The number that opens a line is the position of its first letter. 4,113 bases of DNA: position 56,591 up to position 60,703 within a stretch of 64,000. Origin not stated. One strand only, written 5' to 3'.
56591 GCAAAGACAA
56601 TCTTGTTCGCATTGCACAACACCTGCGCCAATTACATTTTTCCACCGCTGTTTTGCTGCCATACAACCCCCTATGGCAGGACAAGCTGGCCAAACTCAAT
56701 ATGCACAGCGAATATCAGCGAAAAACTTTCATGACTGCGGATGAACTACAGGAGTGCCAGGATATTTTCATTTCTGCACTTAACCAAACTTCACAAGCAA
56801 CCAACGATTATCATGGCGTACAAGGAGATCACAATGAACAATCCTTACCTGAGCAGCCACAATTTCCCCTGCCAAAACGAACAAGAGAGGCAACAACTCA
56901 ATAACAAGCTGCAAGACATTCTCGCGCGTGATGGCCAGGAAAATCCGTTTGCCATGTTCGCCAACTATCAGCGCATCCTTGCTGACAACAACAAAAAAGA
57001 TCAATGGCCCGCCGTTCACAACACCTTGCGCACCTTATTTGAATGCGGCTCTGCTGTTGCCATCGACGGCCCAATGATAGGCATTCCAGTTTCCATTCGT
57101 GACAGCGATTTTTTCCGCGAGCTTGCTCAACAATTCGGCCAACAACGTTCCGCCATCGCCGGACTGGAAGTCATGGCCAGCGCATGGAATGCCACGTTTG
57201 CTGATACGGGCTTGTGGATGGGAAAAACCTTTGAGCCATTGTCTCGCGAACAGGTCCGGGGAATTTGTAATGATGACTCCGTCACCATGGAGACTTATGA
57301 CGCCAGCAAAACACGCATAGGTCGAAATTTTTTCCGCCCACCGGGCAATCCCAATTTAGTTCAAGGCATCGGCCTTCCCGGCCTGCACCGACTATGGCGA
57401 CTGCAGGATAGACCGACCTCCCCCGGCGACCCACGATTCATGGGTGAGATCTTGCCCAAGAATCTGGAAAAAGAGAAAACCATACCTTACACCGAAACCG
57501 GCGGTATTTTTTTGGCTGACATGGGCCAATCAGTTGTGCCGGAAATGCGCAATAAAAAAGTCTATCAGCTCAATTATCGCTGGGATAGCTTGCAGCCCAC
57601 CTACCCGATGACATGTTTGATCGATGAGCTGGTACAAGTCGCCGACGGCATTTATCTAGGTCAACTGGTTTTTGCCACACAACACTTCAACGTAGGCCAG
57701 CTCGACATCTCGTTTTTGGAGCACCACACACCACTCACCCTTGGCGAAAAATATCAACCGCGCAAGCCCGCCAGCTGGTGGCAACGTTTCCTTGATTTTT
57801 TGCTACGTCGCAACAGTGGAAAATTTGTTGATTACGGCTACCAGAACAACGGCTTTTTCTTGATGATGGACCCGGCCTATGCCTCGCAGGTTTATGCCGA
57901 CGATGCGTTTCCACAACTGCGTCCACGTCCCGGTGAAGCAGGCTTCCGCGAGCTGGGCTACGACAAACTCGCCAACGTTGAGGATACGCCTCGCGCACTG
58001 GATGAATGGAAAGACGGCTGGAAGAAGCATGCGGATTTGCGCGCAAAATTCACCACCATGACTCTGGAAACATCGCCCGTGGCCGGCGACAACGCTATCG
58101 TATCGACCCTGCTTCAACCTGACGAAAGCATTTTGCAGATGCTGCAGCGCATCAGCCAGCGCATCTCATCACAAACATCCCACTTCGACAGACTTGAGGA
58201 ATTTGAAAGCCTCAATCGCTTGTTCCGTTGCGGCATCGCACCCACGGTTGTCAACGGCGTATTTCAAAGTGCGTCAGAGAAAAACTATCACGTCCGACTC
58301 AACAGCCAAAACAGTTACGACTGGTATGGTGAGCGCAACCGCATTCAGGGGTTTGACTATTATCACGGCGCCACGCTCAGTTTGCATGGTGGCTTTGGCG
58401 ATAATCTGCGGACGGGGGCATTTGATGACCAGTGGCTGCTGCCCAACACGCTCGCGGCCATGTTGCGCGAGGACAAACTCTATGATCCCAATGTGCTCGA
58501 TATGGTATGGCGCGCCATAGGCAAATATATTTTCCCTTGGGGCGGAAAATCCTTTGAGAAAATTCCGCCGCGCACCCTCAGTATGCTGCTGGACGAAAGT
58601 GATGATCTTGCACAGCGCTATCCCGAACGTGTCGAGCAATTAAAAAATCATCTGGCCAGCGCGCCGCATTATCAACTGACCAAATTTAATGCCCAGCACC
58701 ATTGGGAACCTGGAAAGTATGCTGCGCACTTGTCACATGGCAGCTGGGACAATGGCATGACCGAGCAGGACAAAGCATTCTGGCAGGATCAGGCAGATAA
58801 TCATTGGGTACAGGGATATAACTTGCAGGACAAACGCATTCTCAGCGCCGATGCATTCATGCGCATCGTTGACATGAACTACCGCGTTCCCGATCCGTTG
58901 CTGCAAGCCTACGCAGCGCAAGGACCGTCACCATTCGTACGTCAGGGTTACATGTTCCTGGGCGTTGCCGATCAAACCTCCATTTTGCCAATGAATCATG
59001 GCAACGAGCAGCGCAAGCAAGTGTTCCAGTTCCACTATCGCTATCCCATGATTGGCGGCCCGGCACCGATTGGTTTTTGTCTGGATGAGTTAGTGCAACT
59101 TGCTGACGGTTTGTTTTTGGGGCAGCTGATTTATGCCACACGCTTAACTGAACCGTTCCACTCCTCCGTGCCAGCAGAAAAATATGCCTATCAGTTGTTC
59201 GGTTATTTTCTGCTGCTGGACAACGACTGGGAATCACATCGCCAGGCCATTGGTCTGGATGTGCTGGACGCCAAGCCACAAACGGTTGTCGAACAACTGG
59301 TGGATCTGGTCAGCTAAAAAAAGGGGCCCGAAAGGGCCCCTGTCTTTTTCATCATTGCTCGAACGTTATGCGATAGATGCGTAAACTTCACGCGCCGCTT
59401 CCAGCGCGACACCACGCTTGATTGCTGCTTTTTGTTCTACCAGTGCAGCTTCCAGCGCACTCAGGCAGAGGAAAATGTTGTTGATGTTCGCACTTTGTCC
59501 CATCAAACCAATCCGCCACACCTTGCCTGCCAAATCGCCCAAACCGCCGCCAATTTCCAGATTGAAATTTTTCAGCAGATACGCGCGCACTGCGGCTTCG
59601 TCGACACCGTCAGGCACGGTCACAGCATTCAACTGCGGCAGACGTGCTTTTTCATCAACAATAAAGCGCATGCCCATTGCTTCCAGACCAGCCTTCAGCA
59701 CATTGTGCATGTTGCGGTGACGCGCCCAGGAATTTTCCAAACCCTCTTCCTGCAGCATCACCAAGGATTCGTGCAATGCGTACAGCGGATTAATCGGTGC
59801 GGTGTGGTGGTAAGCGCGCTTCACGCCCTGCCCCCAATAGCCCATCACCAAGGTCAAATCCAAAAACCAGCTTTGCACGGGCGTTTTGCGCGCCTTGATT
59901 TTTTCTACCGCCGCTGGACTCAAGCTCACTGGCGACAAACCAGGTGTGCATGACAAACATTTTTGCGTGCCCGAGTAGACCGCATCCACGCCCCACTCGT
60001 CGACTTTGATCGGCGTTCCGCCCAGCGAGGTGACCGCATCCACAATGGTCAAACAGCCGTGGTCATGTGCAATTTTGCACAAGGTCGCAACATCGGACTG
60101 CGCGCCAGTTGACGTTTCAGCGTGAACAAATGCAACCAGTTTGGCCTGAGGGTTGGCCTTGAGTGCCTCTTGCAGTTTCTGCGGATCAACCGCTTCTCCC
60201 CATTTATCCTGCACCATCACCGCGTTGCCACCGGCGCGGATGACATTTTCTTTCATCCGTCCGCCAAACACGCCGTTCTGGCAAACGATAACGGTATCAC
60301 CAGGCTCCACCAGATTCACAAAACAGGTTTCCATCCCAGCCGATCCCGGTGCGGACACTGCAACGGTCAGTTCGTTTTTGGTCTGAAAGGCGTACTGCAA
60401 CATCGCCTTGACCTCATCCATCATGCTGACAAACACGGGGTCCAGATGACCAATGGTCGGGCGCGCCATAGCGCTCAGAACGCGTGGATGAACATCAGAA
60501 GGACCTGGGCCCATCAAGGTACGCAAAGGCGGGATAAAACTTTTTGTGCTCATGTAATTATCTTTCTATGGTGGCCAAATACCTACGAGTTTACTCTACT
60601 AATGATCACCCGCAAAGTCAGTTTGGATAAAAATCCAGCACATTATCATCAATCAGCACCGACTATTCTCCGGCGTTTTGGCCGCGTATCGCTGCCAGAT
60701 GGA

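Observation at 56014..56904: PFL2-class glycyl radical enzyme paired with a PflA-type activase lacking the auxiliary ferredoxin-like cluster domain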

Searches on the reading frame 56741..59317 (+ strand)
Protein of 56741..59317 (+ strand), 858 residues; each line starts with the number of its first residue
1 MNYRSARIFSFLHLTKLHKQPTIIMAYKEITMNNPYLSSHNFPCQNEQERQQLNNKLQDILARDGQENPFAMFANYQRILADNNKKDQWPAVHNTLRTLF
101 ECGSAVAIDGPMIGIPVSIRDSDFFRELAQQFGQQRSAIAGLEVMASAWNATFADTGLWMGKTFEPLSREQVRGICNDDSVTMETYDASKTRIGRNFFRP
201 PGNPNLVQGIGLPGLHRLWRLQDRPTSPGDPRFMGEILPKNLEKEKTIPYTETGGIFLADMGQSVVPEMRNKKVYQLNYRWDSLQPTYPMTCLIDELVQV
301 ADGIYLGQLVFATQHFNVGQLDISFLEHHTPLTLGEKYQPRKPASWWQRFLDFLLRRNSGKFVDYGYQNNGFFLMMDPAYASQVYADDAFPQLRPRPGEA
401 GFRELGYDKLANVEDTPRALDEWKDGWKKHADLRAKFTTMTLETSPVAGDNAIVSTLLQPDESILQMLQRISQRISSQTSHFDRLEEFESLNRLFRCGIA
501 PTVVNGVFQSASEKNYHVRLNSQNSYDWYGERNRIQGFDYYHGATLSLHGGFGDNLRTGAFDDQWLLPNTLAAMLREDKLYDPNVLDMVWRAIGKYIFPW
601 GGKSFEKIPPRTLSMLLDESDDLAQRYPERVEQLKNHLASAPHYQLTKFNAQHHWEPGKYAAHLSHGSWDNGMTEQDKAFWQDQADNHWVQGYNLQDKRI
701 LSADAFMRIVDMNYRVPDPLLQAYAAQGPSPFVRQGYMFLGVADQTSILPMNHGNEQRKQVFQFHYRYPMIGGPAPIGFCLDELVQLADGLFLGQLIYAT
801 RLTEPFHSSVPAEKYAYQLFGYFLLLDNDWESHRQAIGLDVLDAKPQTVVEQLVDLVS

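Call 3: search_protein_families(library=pfam, proteins=[window:56741-59317:+], max_evalue=0.01)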
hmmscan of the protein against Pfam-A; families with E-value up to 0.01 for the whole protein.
window:56741-59317:+ (858 aa): 0 families

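Call 4: search_protein_families(library=ncbifam, proteins=[window:56741-59317:+], max_evalue=0.01)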
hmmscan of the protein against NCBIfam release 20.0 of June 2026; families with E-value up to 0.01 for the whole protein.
window:56741-59317:+ (858 aa): 0 families

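Call 36: search_protein_families(library=pfam, alignment_id=A3, max_evalue=10)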
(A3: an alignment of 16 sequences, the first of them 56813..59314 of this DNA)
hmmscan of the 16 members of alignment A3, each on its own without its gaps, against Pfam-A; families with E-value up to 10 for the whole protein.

A. member 1, window:56813-59314:+ (834 aa): 0 families

B. families by the number of members that match (of 16 scanned): 5 families
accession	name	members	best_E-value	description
PF11983.13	FtsA_C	2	0.048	Cell division protein FtsA, C-terminal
PF20681.2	DUF6818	1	0.014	Domain of unknown function (DUF6818)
PF03475.19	YiiM_3-alpha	1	0.034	YiiM-like, 3-alpha helix domain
PF25240.1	PUB2_N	1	0.2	PUB2-like, N-terminal domain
PF18486.7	PUB_1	1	0.22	PNGase/UBA- or UBX-containing domain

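Call 37: search_solved_structures(query=A3, max_evalue=10, show_alignments=2)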
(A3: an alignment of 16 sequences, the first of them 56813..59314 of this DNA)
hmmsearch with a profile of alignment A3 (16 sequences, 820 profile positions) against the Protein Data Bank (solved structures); distinct sequences matched with E-value up to 10: 0.

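Call 61: search_protein_representatives(protein=window:56813-59317:+)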
Query: 834 residues. Proteins with E-value up to 0.001 (for the whole library): 95; up to 1e-10: 69; up to 1e-30: 29. The best 95 are listed.
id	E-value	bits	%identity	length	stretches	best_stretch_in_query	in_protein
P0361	1.0e-297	1006.3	56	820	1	12-817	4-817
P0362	1.5e-157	542.6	60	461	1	337-754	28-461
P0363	3.7e-151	521.5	59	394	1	434-818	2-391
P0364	9.9e-151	520.0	50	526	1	11-534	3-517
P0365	4.7e-127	441.7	51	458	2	11-301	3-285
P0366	1.1e-115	404.1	54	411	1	47-434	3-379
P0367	7.2e-114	398.1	50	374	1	12-380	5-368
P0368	6.3e-73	262.7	37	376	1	10-381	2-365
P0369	4.0e-68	246.8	72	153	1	668-818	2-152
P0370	8.2e-66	239.1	64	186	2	735-817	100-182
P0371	1.8e-63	231.4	52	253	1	11-227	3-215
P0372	2.2e-57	211.2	55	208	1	155-379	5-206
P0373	3.6e-49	184.1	40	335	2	43-295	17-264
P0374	1.0e-48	182.5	38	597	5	714-817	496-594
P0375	5.8e-47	176.8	70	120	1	707-817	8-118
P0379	2.9e-41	157.9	40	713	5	730-817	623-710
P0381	3.6e-40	154.3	48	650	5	711-813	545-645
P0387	1.6e-36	142.3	39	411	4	734-817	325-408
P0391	8.8e-30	119.9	39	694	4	732-817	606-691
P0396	1.6e-22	95.9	38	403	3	726-817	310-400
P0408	1.1e-18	83.2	37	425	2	734-811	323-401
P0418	2.7e-15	72.0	39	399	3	135-292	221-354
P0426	1.1e-12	63.3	37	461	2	708-809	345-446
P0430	4.8e-10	54.6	35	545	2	735-809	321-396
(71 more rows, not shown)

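Call 62: search_protein_families(library=pfam, proteins=[P0374, P0379, P0381, P0387, P0391, P0396, P0408, P0418, P0426, P0430], max_evalue=0.1)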
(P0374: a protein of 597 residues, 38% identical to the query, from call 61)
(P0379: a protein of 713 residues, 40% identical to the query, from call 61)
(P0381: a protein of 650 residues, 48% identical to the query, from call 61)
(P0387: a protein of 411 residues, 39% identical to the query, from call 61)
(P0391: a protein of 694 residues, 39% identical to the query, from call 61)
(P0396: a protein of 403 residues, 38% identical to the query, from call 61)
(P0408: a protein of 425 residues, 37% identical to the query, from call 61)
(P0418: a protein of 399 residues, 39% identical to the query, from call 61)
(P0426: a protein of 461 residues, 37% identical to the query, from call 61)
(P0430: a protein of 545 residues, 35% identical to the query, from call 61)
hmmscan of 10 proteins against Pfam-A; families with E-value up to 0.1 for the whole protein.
P0374 (597 aa): 0 families

P0379 (713 aa): 0 families

P0381 (650 aa): 0 families

P0387 (411 aa): 0 families

P0391 (694 aa): 0 families

P0396 (403 aa): 0 families

P0408 (425 aa): 3 families
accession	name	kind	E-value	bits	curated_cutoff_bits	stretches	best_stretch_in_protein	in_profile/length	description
PF13620.12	CarboxypepD_reg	-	0.0026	18.5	32.3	1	4-55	1-48/82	Carboxypeptidase regulatory-like domain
PF01060.29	TTR-52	-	0.048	14.7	24.9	1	18-50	11-44/79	Transthyretin-like family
PF04412.18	AcnX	-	0.095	11.8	31.5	0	210-267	193-248/400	Aconitase X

P0418 (399 aa): 0 families

P0426 (461 aa): 0 families

P0430 (545 aa): 0 families
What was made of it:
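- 56834..59317 (+): Conserved ~830-aa partner protein (p858 ORF; real start probably ATG 56834). It contains an internal repeat (regions ~210-295 and ~710-817). No Pfam hit and no PDB fold match. No Pfam or PDB hit with single sequences or a profile (calls 3, 36, 37, 62).
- Tried and rejected: Distant p858 relatives also carry no significant Pfam domain (call 62).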

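Call 75: predict_structure(alignment_id=A5)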
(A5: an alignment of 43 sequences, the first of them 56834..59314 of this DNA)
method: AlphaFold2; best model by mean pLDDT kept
length: 827 residues; sequences in the alignment: 43
mean_pLDDT: 81.3   pTM: 0.62
mean pLDDT of the five models: 81.3, 80.4, 80.2, 79.9, 79.6
residues with pLDDT >= 90: 404; 70-90: 214; 50-70: 125; < 50: 84
segments of 3 or more residues with pLDDT < 50: 382-387, 520-553, 669-682, 684-687, 698-700, 812-827
pLDDT, mean of each block of 10 residues (from residue 1): 91 97 97 90 92 85 97 98 90 71 68 64 83 98 96 97 95 67 82 95 96 96 97 94 98 92 97 96 81 62 85 85 79 90 97 90 91 81 47 84 94 97 96 95 82 85 97 83 56 55 60 57 46 43 43 51 58 89 93 89 75 71 82 93 97 96 69 44 47 51 76 96 96 92 77 95 91 86 89 89 83 42 39
secondary structure, 60 per line:
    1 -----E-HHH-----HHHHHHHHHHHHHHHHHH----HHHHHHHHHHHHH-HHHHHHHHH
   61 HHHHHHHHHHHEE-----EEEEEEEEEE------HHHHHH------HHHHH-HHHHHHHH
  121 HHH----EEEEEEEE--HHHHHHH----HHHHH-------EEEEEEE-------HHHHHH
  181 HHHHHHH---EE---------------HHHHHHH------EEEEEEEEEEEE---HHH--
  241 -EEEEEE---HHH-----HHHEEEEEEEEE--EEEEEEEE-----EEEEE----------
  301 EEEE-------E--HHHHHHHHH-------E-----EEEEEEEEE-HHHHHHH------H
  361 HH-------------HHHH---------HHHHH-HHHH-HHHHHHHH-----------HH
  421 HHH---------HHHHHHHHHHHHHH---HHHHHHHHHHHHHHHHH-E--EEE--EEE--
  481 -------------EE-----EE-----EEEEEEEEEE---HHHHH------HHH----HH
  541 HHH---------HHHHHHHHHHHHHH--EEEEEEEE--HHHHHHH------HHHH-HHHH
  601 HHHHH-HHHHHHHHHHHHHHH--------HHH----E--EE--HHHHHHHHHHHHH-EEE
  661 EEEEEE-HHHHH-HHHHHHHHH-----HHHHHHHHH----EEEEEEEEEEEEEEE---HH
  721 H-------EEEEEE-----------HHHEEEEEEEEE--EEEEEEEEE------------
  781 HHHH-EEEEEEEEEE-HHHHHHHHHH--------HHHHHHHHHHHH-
elements in order (helices of 4 or more, strands of 3 or more residues): H16-33 H38-50 H52-71 E79-88 H95-100 H107-111 H113-123 E128-135 H138-144 H149-153 E161-167 H175-187 H208-214 E221-232 E242-247 E262-270 E273-280 E286-290 E301-304 H315-323 E337-345 H347-353 H376-379 H389-393 H395-398 H400-407 H419-423 H433-446 H450-466 E471-473 E476-478 E508-517 H521-525 H539-543 H553-566 E569-576 H579-585 H592-595 H597-605 H607-621 H644-656 E658-666 H668-672 H674-682 H688-696 E701-715 E729-734 E749-757 E760-768 H781-784 E786-795 H797-806 H815-826
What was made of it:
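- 56834..59317 (+): AF2 model pLDDT 81.3, pTM 0.62 (call 75).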

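Call 77: fold_search(model_id=the predicted structure, library=pdb)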
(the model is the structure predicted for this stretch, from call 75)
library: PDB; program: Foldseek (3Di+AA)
matches with E <= 10: 121; with E <= 0.001: 0
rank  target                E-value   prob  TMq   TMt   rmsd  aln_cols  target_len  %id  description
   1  5jtv_A                7.0e-02  0.04  0.04  0.06  21.0       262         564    8  USP7CD-UBL45 in complex with Ubiquitin (released 2016-10-12)
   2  5jtv_G                1.9e-01  0.02  0.04  0.05  23.4       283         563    7  USP7CD-UBL45 in complex with Ubiquitin (released 2016-10-12)
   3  4xhj_E                5.5e-01  0.02  0.05  0.05  24.4       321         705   10  gHgL of Varicella-zoster virus in complex with human neutralizing antibodies. (released 2015-05-13)
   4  4mve_A                1.0e+00  0.21  0.10  0.44   8.8       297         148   10  Crystal structure of Tcur_1030 protein from Thermomonospora curvata (released 2013-10-02)
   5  5b0u_A                1.0e+00  0.08  0.08  0.26  13.8       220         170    6  Crystal structure of the mutated 19 kDa protein of Oplophorus luciferase (nanoKAZ) (released 2016-01-13)
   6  4xhj_A                1.0e+00  0.02  0.04  0.05  25.3       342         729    9  gHgL of Varicella-zoster virus in complex with human neutralizing antibodies. (released 2015-05-13)
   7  1nbf_A                1.0e+00  0.01  0.04  0.07  19.4       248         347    8  Crystal structure of a UBP-family deubiquitinating enzyme in isolation and in complex with ubiquitin aldehyde (released 2003-01-07)
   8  8bo9_A                1.6e+00  0.06  0.08  0.26  13.7       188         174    8  NanoLuc-D9R/H57A/K89R mutant complexed with azacoelenterazine bound in intra-barrel catalytic site (released 2023-09-27)
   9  5kye_B                1.7e+00  0.01  0.04  0.07  20.2       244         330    9  Crystal structure of USP7 catalytic domain [H294E] mutant in complex with ubiquitin (released 2017-08-09)
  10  6yfm_AA               1.8e+00  0.03  0.05  0.17  16.4       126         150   11  Virus-like particle of bacteriophage ESE021 (released 2020-09-02)
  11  7lht_A                2.1e+00  0.01  0.06  0.04  16.3       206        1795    8  Structure of the LRRK2 dimer (released 2021-06-16)
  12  4xi5_A                2.1e+00  0.01  0.04  0.05  24.6       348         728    9  gHgL of varicella-zoster virus in complex with human neutralizing antibodies (released 2015-05-13)
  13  5kyc_B                2.1e+00  0.01  0.04  0.08  19.3       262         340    9  Crystal structure of USP7 catalytic domain [V302K] mutant in complex with ubiquitin (malonate bound) (released 2017-08-09)
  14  7snx_A                2.3e+00  0.05  0.07  0.25  14.2       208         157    6  1.70A Resolution Structure of NanoBiT Complementation Reporter Complex of LgBit and SmBiT Subunits (released 2022-11-16)
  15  4qdf_A                2.5e+00  0.02  0.05  0.10  13.8       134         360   12  Crystal structure of apo KshA5 and KshA1 in complex with 1,4-30Q-CoA from R. rhodochrous (released 2014-07-30)
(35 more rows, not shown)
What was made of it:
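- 56834..59317 (+): Foldseek PDB gives nothing significant (call 77).
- Tried and rejected: Foldseek against PDB found nothing significant (call 77).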

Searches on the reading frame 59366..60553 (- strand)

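Call 3: search_protein_families(library=pfam, proteins=[window:59366-60553:-], max_evalue=0.01)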
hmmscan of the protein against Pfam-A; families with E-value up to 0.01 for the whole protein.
window:59366-60553:- (395 aa): 4 families
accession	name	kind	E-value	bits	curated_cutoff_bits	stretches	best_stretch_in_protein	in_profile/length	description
PF00266.25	Aminotran_5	-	4.8e-27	95.3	21.5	1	34-336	34-337/371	Aminotransferase class-V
PF01053.26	Cys_Met_Meta_PP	-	1.6e-08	33.9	27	1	65-198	71-198/381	Cys/Met metabolism PLP-dependent enzyme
PF00155.27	Aminotran_1_2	-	1.8e-05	24.5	19.7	1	52-173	52-186/361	Aminotransferase class I and II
PF01041.23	DegT_DnrJ_EryC1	-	0.00032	20.5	19.8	1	63-179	42-152/360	DegT/DnrJ/EryC1/StrS aminotransferase family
